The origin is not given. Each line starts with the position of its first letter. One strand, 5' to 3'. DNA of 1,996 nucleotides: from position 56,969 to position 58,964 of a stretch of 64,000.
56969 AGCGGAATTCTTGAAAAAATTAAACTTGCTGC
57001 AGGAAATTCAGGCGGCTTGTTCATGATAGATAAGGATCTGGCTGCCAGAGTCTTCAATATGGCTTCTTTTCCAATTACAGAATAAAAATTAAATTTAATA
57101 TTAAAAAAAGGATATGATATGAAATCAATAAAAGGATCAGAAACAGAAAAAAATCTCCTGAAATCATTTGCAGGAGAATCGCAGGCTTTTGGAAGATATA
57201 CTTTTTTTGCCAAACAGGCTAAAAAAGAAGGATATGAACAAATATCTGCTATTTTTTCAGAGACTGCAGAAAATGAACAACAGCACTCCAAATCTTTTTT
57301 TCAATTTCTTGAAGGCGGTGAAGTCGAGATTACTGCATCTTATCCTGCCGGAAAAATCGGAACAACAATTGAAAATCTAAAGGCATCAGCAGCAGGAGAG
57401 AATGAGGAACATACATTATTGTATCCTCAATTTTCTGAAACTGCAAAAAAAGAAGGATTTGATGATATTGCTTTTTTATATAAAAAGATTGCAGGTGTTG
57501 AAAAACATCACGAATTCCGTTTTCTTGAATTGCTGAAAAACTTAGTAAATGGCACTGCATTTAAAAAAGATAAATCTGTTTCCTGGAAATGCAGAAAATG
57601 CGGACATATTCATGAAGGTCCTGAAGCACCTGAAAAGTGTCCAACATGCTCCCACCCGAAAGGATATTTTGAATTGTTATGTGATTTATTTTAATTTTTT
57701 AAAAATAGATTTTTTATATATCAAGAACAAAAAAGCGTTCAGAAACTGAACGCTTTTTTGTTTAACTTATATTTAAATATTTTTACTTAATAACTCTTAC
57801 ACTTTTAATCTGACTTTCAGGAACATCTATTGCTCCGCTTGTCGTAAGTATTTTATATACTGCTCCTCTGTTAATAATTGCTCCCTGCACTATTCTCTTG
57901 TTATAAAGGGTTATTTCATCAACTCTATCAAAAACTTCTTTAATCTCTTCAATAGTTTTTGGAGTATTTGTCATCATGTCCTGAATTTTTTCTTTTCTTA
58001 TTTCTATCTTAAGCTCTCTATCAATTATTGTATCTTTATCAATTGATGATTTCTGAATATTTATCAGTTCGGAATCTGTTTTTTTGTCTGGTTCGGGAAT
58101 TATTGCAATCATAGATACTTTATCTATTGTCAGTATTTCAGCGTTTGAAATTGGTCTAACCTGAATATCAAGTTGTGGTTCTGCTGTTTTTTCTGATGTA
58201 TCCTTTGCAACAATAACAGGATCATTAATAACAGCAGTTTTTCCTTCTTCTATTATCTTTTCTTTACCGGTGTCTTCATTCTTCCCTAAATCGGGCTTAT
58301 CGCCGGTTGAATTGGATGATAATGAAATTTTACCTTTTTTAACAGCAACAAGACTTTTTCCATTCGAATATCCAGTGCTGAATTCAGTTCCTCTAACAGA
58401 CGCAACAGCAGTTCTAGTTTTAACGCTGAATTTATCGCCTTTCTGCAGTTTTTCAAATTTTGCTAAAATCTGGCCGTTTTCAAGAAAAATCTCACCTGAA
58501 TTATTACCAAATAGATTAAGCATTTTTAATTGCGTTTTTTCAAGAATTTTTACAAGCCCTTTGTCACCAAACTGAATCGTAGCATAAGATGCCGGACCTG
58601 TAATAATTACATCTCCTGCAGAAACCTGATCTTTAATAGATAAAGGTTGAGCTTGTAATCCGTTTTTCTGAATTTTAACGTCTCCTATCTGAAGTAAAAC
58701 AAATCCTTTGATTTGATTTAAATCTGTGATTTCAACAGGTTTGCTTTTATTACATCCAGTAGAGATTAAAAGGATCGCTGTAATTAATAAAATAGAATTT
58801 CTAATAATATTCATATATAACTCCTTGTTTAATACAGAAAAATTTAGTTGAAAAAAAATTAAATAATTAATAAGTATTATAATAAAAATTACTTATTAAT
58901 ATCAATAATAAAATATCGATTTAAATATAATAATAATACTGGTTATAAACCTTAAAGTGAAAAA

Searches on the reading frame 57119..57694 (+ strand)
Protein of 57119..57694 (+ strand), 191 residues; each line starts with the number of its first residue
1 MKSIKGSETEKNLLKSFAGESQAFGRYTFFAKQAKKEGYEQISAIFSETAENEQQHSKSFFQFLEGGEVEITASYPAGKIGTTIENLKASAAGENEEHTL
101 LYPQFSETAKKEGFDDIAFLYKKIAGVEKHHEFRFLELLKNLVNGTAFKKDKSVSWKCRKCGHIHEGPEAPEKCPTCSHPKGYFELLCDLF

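Call 38: search_protein_families(library=pfam, proteins=[window:57119-57694:+], max_evalue=0.001)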
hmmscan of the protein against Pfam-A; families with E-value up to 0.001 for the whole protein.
window:57119-57694:+ (191 aa): 4 families
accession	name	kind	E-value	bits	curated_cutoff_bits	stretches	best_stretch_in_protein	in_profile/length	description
PF02915.23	Rubrerythrin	-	4.3e-29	102.1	22.8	1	11-138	1-136/137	Rubrerythrin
PF21349.2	RUBY_RBDX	-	1.6e-13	50.2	26.5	1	156-185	1-30/30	Rubrerythrin, rubredoxin-like domain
PF23458.2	DUF7130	-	9.5e-06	25.9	35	1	144-181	43-80/89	Domain of unknown function (DUF7130)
PF00210.30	Ferritin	-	0.00018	21.9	24.5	1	11-142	2-139/142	Ferritin-like domain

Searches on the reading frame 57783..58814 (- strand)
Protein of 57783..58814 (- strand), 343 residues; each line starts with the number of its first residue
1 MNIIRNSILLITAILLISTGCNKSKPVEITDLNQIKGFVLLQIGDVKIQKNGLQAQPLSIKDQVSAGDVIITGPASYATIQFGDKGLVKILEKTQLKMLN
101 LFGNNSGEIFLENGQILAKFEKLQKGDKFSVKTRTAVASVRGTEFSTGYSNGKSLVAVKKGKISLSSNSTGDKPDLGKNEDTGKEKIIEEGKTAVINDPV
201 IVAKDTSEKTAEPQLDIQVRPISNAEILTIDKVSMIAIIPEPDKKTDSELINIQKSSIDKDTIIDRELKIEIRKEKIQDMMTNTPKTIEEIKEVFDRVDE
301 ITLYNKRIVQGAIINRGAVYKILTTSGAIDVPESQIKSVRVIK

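Call 38: search_protein_families(library=pfam, proteins=[window:57783-58814:-], max_evalue=0.001)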
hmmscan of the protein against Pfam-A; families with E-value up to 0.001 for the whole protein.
window:57783-58814:- (343 aa): 1 family
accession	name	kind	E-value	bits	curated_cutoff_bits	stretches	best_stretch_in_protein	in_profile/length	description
PF04773.18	FecR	-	1.8e-16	60.8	24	1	68-163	1-96/97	FecR protein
